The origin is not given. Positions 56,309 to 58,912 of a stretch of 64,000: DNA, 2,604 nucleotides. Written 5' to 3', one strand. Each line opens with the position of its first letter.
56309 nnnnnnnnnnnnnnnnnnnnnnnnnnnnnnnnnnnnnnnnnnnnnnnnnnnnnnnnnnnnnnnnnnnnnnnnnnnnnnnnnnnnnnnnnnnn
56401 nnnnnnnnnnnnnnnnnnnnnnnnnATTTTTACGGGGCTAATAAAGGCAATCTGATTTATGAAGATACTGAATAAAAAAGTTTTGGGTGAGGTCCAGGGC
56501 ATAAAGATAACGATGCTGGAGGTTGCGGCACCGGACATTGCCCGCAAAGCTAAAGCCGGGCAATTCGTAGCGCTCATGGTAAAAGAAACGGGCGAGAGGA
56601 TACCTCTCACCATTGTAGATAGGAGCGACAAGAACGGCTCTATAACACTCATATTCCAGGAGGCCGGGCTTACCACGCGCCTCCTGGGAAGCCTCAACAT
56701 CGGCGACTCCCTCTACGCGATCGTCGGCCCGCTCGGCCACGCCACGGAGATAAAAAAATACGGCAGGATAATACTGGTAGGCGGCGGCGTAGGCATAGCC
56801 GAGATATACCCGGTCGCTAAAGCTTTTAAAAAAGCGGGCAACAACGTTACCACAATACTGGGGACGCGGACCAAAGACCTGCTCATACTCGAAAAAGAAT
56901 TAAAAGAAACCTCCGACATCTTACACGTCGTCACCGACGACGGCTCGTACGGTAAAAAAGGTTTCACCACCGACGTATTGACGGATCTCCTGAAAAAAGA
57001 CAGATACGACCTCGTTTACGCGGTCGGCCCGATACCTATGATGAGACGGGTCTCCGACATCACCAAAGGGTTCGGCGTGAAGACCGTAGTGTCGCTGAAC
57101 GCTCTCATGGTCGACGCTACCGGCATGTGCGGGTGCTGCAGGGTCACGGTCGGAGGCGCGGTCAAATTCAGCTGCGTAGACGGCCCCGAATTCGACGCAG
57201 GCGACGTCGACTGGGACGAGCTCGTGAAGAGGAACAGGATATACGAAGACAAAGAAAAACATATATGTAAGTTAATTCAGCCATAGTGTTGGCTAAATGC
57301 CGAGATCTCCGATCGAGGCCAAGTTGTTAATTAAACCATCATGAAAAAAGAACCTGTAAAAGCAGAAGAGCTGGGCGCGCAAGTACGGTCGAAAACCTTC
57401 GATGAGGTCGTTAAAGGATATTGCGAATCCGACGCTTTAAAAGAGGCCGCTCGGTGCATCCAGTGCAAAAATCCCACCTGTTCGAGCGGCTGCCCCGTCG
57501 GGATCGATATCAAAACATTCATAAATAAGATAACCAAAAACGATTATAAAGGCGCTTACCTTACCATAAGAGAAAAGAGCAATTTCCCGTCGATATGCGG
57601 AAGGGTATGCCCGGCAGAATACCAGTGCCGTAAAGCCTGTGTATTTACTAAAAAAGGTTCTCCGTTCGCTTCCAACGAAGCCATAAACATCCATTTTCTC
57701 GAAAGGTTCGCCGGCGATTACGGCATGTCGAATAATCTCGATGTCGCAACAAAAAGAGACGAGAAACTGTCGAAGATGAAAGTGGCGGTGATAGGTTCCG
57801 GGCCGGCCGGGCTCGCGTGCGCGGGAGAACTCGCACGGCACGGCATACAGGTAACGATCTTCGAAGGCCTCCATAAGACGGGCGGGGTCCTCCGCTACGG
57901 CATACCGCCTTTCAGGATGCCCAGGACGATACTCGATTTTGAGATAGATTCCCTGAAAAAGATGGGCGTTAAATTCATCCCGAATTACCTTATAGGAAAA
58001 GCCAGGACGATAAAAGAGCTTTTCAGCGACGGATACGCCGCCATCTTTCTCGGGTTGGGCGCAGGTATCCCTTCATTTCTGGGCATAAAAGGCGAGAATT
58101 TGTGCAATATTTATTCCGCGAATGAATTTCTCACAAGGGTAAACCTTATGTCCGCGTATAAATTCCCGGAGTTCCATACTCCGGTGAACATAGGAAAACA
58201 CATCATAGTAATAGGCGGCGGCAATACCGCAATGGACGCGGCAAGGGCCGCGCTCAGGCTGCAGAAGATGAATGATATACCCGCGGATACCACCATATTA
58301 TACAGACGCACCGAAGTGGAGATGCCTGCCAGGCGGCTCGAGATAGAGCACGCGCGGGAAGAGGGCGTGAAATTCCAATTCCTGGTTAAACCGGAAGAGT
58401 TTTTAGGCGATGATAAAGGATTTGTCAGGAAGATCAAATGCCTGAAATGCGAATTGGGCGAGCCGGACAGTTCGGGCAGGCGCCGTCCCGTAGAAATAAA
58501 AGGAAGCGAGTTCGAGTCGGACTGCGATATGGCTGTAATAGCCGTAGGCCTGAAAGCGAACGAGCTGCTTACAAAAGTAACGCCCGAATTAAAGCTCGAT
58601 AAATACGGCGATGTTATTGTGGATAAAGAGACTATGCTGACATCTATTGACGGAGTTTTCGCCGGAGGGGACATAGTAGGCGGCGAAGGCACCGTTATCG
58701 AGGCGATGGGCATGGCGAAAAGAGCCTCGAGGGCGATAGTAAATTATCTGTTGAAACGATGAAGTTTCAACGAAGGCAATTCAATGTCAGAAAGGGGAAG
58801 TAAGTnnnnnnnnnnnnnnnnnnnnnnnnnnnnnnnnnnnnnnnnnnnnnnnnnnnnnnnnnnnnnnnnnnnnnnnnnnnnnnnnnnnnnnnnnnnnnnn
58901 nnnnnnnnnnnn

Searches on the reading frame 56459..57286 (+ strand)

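Call 29: search_protein_families(library=pfam, proteins=[window:56459-57286:+], max_evalue=0.001)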
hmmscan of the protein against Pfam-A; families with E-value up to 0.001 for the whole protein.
window:56459-57286:+ (275 aa): 2 families
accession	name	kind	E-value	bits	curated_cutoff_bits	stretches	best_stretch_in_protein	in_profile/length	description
PF10418.14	DHODB_Fe-S_bind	-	8.1e-10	38.7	23.9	1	215-251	2-41/41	Iron-sulfur cluster binding domain of dihydroorotate dehydrogenase B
PF00175.26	NAD_binding_1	-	1.3e-07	32.7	22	1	106-199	1-108/109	Oxidoreductase NAD-binding domain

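Call 92: search_protein_families(library=ncbifam, proteins=[window:56459-57286:+], max_evalue=0.00001)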
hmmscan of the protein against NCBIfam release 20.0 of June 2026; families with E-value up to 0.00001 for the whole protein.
window:56459-57286:+ (275 aa): 14 families
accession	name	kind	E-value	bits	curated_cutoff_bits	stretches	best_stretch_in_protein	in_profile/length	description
NF004862.0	PRK06222.1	subfamily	7.8e-111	370.1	220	1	2-270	3-268/281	sulfide/dihydroorotate dehydrogenase-like FAD/NAD-binding protein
NF009414.0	PRK12778.1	equivalog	2.7e-103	346.7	1103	1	2-269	3-267/752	bifunctional dihydroorotate dehydrogenase B NAD binding subunit/NADPH-dependent glutamate synthase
NF009413.0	PRK12775.1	equivalog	1.3e-85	288.1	1895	1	19-268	16-266/1006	putative trifunctional 2-polyprenylphenol hydroxylase/glutamate synthase subunit beta/ferritin domain-containing protein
NF009415.0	PRK12779.1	equivalog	7.4e-67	226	1519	1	4-268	654-936/944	putative bifunctional glutamate synthase subunit beta/2-polyprenylphenol hydroxylase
NF000796.0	PRK00054.1-1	equivalog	2.6e-46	157.9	224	1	28-261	26-246/254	dihydroorotate dehydrogenase electron transfer subunit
NF000799.0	PRK00054.1-4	equivalog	1e-35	123.1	314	1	27-250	29-256/258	dihydroorotate dehydrogenase electron transfer subunit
NF000797.0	PRK00054.1-2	equivalog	7.9e-34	117.1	270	1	25-250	36-265/267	dihydroorotate dehydrogenase electron transfer subunit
NF000798.0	PRK00054.1-3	equivalog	9.2e-34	117.2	219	1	28-250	28-242/244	dihydroorotate dehydrogenase electron transfer subunit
TIGR02911.1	sulfite_red_B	equivalog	1.2e-16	60.6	288.6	1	29-246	29-252/261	anaerobic sulfite reductase subunit AsrB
NF004470.0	PRK05802.1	equivalog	9.2e-16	57.7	313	1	14-233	79-307/330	sulfide/dihydroorotate dehydrogenase-like FAD/NAD-binding protein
NF006220.0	PRK08345.1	subfamily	4.6e-15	55.6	395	1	16-247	26-284/294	cytochrome-c3 hydrogenase subunit gamma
NF040835.1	sulfhyd_HydG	equivalog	9.5e-15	54.6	650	1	15-249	32-283/292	NADPH-dependent hydrogenase/sulfhydrogenase 1 subunit gamma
NF040830.1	sulfhyd_ShyC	equivalog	6.6e-11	41.9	600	1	20-257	26-284/288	NAD(P)-dependent hydrogenase/sulfhydrogenase 2 subunit gamma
NF040810.1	BenC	equivalog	1.3e-07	31.1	430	1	31-208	134-321/333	benzoate 1,2-dioxygenase electron transfer component BenC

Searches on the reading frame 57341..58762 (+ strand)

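Call 29: search_protein_families(library=pfam, proteins=[window:57341-58762:+], max_evalue=0.001)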
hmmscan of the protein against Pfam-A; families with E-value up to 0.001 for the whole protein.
window:57341-58762:+ (473 aa): 12 families
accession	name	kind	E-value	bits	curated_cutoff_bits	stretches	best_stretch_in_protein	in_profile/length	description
PF14691.11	Fer4_20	-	2.6e-36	124.3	25.8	1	16-131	1-111/113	Dihydroprymidine dehydrogenase domain II, 4Fe-4S cluster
PF07992.20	Pyr_redox_2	-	5.5e-32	111.8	26.1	1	146-458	1-290/291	Pyridine nucleotide-disulphide oxidoreductase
PF00070.33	Pyr_redox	-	6e-13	49.5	22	2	287-366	1-78/82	Pyridine nucleotide-disulphide oxidoreductase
PF13738.12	Pyr_redox_3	-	1e-10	41.8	30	0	150-176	2-29/305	Pyridine nucleotide-disulphide oxidoreductase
PF13450.12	NAD_binding_8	-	1.2e-07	32.3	21.9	1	150-183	1-34/68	NAD(P)-binding Rossmann-like domain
PF01494.25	FAD_binding_3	-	1.4e-06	28.2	22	1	146-179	2-35/349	FAD binding domain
PF00890.30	FAD_binding_2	-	2.1e-06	27.7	20.4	1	148-183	2-37/414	FAD binding domain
PF12831.13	FAD_oxidored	-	2.2e-05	24.4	27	1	148-185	2-39/416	FAD dependent oxidoreductase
PF01946.23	Thi4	-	2.4e-05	24.1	26.2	1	142-185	14-58/235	Thi4 family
PF01134.28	GIDA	-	3.9e-05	23.3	22.1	0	147-183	1-35/391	Glucose inhibited division protein A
PF03486.20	HI0933_like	-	4.6e-05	23.4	50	1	147-181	2-36/244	HI0933-like protein Rossmann domain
PF01266.30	DAO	-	5.7e-05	23.2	27.9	1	147-175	1-29/353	FAD dependent oxidoreductase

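Call 92: search_protein_families(library=ncbifam, proteins=[window:57341-58762:+], max_evalue=0.00001)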
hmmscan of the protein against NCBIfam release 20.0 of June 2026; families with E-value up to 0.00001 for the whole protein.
window:57341-58762:+ (473 aa): 37 families (the best 25 are shown)
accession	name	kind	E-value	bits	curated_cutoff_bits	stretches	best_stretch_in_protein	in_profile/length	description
NF009414.0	PRK12778.1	equivalog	1.7e-177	592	1103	1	2-472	293-751/752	bifunctional dihydroorotate dehydrogenase B NAD binding subunit/NADPH-dependent glutamate synthase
TIGR01316.1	gltA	equivalog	4.9e-159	529.9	471.75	1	15-470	4-449/449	NADPH-dependent glutamate synthase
NF009413.0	PRK12775.1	equivalog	2.9e-150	502.1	1895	1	9-471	303-755/1006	putative trifunctional 2-polyprenylphenol hydroxylase/glutamate synthase subunit beta/ferritin domain-containing protein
NF009415.0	PRK12779.1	equivalog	1.9e-108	363.6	1519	1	40-468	204-624/944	putative bifunctional glutamate synthase subunit beta/2-polyprenylphenol hydroxylase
NF009410.0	PRK12771.1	subfamily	1.6e-107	360.4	516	1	44-471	47-446/566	NAD(P)-binding protein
NF009454.0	PRK12814.1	equivalog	7.2e-102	341.8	916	2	46-471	103-501/657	putative NADPH-dependent glutamate synthase small subunit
TIGR01318.1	gltD_gamma_fam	subfamily_domain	6e-97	325.1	482.95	1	6-470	9-465/467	glutamate synthase, small subunit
NF009408.0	PRK12769.1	equivalog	1.9e-88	297.3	1003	1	7-471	195-652/659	formate-dependent uric acid utilization protein AegA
TIGR03315.1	Se_ygfK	equivalog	3e-85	286.5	835.3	1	27-467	427-836/1012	putative selenate reductase subunit YgfK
NF009451.0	PRK12809.1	equivalog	5.1e-83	279.4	1154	1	7-467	178-631/639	formate-dependent uric acid utilization protein YgfT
NF010590.0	PRK13984.1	equivalog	1.5e-82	277.7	946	1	4-472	157-608/611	putative oxidoreductase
TIGR01317.1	GOGAT_sm_gam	subfamily_domain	1.5e-75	254.9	447.7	1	5-471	10-479/485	glutamate synthase small subunit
NF009409.0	PRK12770.1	subfamily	1.2e-65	222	343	1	138-472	11-352/360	putative glutamate synthase subunit beta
NF045663.1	diclust_near_Sec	equivalog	2.3e-38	131.8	530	1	35-241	8-199/759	pyridine nucleotide-disulfide oxidoreductase/dicluster-binding protein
TIGR01292.1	TRX_reduct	equivalog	4.1e-16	58.7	343.45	1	285-470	141-300/300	thioredoxin-disulfide reductase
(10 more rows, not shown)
